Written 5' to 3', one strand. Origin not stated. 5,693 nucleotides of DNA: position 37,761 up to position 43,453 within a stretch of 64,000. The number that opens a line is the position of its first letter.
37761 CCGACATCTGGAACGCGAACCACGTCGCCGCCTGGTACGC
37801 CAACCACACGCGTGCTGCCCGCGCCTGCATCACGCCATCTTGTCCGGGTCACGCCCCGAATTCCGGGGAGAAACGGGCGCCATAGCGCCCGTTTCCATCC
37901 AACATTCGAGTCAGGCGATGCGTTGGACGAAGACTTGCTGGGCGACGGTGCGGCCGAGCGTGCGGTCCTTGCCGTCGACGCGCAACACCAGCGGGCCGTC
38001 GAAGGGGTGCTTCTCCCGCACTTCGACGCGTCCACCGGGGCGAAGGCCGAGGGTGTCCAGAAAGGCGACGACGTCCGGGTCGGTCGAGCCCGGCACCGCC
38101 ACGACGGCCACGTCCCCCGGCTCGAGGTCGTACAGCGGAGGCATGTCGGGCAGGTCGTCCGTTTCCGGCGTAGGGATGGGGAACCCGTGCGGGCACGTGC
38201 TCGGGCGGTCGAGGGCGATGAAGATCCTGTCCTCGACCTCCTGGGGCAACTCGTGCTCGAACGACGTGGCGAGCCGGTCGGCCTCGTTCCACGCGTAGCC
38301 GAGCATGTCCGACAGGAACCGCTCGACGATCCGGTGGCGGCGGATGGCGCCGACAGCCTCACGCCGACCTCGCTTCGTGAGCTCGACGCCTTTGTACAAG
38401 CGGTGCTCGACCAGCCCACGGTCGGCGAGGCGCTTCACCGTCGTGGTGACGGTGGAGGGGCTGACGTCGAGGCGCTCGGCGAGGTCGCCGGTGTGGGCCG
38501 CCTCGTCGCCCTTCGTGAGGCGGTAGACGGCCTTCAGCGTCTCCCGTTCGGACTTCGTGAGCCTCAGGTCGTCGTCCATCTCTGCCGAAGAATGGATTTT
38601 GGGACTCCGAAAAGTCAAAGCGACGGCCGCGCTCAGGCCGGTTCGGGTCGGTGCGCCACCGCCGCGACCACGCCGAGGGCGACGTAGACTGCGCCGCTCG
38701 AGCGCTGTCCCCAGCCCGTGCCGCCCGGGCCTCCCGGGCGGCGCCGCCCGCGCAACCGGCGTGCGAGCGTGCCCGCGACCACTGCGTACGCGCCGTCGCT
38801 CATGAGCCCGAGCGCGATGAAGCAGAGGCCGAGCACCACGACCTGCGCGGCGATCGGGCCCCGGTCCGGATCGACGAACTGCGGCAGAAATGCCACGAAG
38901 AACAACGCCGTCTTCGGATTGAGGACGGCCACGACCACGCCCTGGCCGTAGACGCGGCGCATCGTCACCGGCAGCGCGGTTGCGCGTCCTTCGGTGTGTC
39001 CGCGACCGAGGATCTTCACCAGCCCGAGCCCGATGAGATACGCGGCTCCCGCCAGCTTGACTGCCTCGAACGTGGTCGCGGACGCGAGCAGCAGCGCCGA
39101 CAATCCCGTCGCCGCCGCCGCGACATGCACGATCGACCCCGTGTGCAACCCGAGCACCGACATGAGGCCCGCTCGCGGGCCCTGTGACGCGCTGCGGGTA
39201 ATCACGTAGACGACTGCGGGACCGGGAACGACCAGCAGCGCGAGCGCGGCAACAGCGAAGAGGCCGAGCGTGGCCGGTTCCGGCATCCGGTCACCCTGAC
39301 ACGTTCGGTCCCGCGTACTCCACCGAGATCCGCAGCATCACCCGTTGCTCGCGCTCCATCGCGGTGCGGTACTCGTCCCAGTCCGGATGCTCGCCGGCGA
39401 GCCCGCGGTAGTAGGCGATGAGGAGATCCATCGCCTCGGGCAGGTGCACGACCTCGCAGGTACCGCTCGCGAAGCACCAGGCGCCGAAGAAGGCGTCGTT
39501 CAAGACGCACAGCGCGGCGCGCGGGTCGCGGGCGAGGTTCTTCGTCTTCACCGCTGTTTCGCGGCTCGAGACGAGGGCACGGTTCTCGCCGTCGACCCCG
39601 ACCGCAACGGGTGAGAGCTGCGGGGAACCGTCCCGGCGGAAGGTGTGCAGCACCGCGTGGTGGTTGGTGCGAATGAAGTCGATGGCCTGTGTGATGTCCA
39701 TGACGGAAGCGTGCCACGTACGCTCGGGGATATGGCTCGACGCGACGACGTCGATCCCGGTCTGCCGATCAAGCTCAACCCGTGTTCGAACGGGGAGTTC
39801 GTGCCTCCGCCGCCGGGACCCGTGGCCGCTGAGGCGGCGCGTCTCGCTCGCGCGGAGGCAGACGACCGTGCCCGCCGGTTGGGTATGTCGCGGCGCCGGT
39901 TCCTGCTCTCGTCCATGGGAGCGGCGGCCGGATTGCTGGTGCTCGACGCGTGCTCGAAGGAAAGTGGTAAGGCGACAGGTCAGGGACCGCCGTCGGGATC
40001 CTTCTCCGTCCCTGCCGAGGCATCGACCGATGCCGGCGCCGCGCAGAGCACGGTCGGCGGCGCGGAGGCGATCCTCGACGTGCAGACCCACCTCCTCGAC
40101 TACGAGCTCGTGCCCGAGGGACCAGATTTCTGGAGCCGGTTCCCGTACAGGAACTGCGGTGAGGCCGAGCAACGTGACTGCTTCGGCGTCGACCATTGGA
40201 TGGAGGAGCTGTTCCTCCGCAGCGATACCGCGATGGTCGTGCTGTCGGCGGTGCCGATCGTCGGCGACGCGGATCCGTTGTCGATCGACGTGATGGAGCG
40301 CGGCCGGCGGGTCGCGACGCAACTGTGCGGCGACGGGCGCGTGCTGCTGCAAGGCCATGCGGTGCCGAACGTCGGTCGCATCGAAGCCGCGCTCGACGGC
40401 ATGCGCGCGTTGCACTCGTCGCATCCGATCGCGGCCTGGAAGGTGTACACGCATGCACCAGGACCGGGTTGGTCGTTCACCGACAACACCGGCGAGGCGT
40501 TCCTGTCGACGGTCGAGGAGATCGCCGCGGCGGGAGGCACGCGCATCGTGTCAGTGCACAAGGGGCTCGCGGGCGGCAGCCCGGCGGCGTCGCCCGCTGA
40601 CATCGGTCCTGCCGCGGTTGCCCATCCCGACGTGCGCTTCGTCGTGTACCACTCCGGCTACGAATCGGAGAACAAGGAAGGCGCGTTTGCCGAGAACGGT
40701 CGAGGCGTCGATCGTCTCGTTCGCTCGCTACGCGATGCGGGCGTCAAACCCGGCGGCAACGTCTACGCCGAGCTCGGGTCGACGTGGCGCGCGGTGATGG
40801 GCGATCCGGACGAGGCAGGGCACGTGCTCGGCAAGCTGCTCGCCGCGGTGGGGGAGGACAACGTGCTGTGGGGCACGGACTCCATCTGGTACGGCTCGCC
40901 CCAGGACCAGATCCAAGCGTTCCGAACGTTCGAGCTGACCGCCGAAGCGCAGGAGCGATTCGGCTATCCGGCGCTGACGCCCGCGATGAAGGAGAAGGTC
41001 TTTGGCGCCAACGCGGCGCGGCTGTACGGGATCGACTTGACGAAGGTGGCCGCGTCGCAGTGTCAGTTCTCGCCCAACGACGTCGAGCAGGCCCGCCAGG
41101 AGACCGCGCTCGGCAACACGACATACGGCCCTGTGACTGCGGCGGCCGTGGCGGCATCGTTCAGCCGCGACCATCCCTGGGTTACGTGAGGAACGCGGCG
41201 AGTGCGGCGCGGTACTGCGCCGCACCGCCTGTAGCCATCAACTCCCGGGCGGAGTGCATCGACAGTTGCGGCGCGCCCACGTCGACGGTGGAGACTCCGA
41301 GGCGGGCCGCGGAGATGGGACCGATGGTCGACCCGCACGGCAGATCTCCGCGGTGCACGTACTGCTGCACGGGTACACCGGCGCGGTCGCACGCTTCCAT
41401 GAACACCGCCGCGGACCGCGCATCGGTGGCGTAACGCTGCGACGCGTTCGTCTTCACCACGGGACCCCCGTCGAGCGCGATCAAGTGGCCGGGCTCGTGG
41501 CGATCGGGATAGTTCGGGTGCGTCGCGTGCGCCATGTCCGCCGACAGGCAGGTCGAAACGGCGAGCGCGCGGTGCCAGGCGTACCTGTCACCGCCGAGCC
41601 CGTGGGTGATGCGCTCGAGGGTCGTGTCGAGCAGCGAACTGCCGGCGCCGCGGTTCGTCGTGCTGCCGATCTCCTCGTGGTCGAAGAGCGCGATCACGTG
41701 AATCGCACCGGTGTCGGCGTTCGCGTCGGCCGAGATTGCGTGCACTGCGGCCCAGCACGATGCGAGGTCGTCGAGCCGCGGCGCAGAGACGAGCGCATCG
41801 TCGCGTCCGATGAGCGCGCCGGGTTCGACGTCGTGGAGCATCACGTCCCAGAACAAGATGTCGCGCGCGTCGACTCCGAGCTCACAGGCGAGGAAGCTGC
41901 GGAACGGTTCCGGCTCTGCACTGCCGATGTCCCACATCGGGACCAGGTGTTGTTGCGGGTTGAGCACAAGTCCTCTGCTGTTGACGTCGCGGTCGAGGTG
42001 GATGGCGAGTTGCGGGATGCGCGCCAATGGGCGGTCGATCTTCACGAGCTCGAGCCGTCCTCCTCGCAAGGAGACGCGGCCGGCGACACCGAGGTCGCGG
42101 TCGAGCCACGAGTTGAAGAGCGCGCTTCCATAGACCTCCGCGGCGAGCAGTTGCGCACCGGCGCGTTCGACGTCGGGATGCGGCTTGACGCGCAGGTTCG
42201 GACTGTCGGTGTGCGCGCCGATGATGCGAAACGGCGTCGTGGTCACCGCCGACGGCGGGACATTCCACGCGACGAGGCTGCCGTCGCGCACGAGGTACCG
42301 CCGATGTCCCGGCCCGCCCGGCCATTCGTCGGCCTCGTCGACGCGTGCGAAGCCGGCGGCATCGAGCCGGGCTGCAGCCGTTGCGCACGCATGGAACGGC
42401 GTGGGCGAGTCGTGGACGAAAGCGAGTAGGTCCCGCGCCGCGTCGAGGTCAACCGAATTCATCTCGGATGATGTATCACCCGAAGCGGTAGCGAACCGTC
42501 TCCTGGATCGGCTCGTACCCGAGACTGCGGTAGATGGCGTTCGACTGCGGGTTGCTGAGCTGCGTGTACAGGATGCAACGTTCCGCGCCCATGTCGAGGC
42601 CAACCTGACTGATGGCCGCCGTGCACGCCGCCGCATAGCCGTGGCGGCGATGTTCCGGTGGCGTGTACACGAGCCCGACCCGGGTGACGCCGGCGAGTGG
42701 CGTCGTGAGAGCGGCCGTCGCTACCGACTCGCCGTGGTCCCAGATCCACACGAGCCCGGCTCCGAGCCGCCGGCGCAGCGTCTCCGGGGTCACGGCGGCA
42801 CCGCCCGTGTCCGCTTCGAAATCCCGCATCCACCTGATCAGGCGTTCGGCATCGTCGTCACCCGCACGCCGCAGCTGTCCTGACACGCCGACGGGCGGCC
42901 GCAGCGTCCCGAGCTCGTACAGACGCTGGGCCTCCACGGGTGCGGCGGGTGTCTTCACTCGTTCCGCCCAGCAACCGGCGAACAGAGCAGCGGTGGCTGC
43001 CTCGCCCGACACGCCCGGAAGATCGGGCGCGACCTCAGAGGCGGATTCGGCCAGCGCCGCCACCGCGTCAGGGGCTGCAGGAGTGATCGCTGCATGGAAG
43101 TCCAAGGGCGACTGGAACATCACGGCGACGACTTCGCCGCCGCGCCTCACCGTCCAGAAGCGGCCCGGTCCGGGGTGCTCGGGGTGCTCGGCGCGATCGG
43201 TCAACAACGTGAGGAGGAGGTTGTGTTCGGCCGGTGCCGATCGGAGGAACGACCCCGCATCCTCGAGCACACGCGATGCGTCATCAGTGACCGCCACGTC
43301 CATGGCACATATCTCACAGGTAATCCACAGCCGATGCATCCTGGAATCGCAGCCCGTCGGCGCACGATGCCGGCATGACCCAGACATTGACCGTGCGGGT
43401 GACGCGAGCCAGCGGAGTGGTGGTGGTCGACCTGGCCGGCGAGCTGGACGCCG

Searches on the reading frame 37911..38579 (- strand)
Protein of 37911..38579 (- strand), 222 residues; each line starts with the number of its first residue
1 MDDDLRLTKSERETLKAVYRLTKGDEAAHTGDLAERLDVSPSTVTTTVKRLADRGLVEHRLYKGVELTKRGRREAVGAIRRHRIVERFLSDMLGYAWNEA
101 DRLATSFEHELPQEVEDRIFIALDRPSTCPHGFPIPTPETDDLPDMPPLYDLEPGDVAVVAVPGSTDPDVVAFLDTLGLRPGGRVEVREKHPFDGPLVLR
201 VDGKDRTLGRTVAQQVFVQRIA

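Call 39: find_encoding_contigs(protein=window:37911-38579:-, flank=10000, max_places=6)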
Protein window:37911-38579:- (222 aa): no gene with exactly this product is on record in the collection.

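Call 71: search_protein_families(library=pfam, proteins=[window:37911-38579:-], max_evalue=0.00001)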
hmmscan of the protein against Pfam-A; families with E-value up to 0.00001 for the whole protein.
window:37911-38579:- (222 aa): 8 families
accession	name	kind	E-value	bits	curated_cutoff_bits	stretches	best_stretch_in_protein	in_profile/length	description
PF02742.21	Fe_dep_repr_C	-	1.3e-23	83.2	27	1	68-137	1-70/70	Iron dependent repressor, metal binding and dimerisation domain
PF04023.20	FeoA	-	4.6e-16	59.1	23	1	148-219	2-73/74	FeoA domain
PF01325.25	Fe_dep_repress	-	5.9e-16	58.9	26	1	7-65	2-60/60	Iron dependent repressor, N-terminal DNA binding domain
PF12802.13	MarR_2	-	7.3e-08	32.9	27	1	24-60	20-53/61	MarR family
PF12840.13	HTH_20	-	3.5e-07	30.5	27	1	17-60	8-51/51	Helix-turn-helix domain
PF01047.28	MarR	-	3.9e-07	30.3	24.6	1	29-58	19-48/59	MarR family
PF25213.1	HVO_A0261_N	-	3.3e-06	27.3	35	1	26-76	23-72/86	HVO_A0261 N-terminal domain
PF13412.12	HTH_24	-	3.8e-06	26.8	21.9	1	15-58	5-48/48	Winged helix-turn-helix DNA-binding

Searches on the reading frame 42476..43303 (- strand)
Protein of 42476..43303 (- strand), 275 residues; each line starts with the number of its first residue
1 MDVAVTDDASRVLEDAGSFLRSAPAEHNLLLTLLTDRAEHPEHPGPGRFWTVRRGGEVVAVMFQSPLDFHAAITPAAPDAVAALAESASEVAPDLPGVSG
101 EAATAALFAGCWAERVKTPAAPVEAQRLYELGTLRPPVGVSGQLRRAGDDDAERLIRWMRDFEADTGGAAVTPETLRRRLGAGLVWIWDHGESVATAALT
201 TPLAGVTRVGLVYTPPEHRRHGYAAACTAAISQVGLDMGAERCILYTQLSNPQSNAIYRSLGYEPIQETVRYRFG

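Call 71: search_protein_families(library=pfam, proteins=[window:42476-43303:-], max_evalue=0.00001)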
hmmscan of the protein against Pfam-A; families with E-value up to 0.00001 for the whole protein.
window:42476-43303:- (275 aa): 3 families
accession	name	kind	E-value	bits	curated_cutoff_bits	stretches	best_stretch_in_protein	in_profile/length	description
PF00583.31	Acetyltransf_1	-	9e-10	39.3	20.7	1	178-263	30-116/116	Acetyltransferase (GNAT) family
PF08445.16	FR47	-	5.5e-08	33.1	22.1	1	206-271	21-85/86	FR47-like protein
PF13508.13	Acetyltransf_7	-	6.6e-06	26.9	27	0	184-265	4-84/84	Acetyltransferase (GNAT) domain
